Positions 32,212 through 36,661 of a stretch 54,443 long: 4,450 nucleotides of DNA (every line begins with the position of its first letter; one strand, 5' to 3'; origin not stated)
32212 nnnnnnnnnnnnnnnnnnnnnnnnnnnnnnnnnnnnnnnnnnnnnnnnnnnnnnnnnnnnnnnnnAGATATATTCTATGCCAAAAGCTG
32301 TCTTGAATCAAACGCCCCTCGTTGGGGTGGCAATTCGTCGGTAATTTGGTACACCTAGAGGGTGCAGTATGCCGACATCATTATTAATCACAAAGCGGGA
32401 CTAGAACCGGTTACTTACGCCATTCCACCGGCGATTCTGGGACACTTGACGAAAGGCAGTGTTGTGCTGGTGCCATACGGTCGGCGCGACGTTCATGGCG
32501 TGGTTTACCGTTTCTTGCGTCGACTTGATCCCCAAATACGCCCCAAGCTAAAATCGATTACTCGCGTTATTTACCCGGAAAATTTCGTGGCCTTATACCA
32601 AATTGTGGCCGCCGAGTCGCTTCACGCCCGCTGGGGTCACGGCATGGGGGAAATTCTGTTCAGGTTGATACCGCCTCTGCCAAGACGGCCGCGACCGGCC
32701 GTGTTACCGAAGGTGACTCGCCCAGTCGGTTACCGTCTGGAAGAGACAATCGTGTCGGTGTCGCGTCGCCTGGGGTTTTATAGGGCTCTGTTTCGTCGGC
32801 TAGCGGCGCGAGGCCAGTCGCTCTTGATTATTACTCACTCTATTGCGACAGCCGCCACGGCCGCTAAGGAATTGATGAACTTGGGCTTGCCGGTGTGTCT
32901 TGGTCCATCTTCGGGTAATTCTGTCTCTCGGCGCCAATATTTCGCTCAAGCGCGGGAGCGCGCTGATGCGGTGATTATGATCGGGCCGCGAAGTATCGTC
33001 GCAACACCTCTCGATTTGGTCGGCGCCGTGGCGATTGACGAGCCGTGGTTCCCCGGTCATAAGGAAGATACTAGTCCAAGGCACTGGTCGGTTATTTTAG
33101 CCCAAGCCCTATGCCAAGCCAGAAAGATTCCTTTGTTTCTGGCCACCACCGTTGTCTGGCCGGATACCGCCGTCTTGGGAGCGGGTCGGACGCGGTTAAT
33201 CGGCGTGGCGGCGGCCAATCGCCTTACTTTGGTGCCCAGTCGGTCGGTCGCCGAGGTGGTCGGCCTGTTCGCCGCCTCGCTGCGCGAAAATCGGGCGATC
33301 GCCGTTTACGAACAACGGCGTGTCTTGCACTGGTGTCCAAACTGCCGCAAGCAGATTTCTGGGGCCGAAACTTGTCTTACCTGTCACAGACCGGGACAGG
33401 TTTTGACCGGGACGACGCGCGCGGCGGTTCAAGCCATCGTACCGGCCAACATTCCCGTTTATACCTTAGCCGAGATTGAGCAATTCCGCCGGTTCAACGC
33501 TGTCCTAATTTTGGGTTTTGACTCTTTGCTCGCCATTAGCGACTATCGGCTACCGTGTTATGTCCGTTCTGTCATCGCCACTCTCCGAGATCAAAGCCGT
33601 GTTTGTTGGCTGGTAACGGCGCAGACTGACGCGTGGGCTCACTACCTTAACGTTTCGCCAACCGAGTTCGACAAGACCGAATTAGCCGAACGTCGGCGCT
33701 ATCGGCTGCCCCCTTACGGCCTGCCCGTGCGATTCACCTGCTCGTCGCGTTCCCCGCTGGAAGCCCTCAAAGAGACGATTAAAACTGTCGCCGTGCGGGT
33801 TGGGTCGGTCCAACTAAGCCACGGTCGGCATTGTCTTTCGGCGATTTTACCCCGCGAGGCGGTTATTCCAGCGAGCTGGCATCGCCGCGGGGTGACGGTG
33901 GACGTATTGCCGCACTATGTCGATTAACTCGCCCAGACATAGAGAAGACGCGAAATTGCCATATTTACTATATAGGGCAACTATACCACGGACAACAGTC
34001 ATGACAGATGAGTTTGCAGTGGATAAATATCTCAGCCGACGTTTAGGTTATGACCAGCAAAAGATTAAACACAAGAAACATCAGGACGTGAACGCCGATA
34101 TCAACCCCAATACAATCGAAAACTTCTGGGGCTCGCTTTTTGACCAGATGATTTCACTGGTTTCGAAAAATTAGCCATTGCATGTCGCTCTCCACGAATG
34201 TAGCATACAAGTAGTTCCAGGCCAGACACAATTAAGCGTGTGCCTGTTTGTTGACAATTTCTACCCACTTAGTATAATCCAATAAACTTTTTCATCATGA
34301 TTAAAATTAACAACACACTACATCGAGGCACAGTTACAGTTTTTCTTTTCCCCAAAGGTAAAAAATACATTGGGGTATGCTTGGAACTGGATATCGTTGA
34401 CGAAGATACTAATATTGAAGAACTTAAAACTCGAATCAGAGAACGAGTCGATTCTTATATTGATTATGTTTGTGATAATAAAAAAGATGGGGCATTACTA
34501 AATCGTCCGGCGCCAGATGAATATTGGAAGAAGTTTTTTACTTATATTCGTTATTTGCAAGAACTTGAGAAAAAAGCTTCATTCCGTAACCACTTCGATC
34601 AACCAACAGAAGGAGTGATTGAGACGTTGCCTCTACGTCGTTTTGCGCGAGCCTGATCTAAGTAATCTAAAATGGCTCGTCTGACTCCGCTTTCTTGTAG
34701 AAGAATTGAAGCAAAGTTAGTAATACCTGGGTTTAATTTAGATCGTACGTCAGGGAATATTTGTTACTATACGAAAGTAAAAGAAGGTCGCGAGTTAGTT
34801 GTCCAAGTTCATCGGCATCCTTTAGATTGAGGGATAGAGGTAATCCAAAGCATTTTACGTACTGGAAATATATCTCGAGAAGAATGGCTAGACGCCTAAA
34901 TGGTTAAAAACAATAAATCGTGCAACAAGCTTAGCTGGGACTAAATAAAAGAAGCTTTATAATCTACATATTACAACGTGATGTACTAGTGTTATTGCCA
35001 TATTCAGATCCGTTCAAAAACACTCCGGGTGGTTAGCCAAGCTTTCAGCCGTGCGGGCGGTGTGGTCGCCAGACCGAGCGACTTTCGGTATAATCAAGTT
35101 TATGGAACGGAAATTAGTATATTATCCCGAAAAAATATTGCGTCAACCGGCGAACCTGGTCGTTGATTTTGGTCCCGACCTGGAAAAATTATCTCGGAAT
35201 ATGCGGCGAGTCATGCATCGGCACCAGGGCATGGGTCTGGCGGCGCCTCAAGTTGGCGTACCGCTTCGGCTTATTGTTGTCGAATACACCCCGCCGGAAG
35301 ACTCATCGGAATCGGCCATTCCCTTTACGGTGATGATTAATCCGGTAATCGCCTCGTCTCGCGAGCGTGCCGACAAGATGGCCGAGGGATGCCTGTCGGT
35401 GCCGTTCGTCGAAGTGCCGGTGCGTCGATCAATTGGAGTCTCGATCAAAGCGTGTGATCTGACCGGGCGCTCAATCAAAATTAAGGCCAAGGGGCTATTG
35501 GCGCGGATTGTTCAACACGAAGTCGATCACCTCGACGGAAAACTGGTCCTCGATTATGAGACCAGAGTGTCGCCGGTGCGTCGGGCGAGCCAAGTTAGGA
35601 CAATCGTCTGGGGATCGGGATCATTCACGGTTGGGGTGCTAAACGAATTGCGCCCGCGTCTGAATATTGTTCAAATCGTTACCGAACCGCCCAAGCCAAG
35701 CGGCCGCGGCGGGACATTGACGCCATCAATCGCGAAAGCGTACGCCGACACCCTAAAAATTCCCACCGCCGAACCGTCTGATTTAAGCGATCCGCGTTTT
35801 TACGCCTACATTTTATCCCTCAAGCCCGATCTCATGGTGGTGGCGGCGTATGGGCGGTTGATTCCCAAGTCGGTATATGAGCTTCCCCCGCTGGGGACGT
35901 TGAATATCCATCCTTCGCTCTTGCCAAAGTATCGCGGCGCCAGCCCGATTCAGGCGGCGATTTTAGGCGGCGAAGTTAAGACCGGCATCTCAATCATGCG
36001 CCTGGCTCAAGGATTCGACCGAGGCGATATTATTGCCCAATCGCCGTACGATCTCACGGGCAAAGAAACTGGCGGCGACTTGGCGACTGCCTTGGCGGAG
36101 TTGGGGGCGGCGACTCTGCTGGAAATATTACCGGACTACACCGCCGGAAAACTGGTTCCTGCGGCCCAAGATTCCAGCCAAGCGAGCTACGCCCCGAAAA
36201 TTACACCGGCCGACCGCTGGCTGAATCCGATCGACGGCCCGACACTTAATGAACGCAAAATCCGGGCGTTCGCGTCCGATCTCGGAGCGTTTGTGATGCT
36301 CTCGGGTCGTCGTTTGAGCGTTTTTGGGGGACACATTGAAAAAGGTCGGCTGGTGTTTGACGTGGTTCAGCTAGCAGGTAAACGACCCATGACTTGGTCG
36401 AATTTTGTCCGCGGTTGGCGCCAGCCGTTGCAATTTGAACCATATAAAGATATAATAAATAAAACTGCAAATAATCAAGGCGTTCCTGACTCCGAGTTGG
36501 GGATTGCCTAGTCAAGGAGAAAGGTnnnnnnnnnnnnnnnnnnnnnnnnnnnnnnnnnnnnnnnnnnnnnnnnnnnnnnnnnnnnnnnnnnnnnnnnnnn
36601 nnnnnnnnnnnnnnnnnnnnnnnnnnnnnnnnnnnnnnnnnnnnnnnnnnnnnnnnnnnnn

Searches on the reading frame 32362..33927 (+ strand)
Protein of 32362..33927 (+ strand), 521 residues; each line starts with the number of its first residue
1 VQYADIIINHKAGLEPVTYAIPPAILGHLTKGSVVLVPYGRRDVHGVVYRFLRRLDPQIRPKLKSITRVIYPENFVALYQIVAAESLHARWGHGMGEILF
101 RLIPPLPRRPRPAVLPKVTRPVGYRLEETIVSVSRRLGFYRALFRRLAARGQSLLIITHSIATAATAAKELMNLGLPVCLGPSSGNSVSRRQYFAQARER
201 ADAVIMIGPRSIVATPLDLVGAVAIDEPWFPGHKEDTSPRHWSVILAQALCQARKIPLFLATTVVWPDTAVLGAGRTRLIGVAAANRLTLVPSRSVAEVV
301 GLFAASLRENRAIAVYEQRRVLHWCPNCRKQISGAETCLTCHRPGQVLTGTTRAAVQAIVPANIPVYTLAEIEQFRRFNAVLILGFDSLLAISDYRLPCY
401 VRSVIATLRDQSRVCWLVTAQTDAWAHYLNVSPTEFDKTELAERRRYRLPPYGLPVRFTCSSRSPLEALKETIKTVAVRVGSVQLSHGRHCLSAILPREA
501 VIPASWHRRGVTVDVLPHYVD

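Call 9: search_protein_families(library=pfam, proteins=[window:32362-33927:+], max_evalue=0.001)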
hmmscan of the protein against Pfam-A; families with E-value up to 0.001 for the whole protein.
window:32362-33927:+ (521 aa): 1 family
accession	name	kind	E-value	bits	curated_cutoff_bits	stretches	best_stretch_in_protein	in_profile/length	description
PF17764.6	PriA_3primeBD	-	1.6e-08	34.7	22.7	1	8-104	4-96/96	3'DNA-binding domain (3'BD)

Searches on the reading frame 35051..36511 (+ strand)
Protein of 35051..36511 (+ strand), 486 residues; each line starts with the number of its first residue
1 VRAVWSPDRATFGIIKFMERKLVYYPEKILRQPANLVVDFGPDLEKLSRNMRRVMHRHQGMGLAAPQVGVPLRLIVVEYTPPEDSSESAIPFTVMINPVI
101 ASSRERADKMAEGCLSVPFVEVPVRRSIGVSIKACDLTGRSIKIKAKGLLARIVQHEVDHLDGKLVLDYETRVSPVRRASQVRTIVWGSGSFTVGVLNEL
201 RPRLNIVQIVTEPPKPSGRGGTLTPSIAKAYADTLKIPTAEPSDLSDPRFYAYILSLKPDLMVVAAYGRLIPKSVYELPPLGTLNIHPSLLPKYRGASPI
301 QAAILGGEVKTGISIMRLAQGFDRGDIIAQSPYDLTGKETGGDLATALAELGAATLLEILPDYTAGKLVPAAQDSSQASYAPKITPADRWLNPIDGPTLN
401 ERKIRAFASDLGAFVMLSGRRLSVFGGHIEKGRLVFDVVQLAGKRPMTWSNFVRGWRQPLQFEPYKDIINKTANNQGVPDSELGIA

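Call 9: search_protein_families(library=pfam, proteins=[window:35051-36511:+], max_evalue=0.001)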
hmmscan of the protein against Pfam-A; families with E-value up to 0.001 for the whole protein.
window:35051-36511:+ (486 aa): 2 families
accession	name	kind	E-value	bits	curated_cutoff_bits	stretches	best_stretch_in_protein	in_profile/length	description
PF01327.26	Pep_deformylase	-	3.4e-45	153.9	22.8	1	20-169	2-149/156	Polypeptide deformylase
PF00551.24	Formyl_trans_N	-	6e-38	130.8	26.1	1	185-358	6-179/181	Formyl transferase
